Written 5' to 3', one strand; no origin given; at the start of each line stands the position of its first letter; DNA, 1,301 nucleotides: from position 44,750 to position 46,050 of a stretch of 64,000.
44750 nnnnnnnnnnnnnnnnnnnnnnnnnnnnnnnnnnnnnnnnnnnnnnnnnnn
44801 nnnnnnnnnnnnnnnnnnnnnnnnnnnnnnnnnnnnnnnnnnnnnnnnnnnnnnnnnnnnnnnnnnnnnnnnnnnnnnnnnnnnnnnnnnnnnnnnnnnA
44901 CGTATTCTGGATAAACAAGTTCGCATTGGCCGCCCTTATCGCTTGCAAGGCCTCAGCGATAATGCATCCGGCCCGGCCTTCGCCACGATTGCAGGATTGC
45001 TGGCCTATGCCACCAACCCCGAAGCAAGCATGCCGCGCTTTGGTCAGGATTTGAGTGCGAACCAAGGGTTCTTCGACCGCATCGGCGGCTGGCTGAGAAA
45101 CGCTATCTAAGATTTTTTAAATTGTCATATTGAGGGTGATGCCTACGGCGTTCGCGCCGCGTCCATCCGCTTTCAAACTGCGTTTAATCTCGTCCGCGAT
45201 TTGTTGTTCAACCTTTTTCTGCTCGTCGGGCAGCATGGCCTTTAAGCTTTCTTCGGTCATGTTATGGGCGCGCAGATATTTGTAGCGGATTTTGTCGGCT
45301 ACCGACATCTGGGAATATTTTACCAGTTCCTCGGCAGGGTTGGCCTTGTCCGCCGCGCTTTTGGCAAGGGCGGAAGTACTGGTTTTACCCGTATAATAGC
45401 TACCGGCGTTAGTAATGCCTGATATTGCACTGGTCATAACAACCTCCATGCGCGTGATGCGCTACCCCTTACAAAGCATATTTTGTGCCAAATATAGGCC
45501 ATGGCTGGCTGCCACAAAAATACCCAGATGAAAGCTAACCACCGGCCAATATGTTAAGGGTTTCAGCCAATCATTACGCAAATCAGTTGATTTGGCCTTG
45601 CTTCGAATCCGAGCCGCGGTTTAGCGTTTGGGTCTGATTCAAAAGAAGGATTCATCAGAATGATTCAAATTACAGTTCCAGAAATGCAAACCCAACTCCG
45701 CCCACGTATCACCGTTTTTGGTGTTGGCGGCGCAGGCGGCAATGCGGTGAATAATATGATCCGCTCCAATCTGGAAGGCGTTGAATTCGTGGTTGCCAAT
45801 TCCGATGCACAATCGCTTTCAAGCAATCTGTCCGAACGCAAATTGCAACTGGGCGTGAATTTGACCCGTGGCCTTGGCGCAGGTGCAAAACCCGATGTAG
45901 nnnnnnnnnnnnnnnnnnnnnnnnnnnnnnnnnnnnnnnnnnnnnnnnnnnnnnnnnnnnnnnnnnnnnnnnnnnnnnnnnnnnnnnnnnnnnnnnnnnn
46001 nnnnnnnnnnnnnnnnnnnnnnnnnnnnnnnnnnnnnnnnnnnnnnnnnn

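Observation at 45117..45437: Strongly SD-preceded small gene antisense between ftsA and ftsZ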

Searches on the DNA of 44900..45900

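Call 22: search_rna_families(source=window, start=44900, end=45900, threshold=evalue, max_evalue=10)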
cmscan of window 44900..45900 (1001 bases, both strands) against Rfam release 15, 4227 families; matches with E-value up to 10: 0.
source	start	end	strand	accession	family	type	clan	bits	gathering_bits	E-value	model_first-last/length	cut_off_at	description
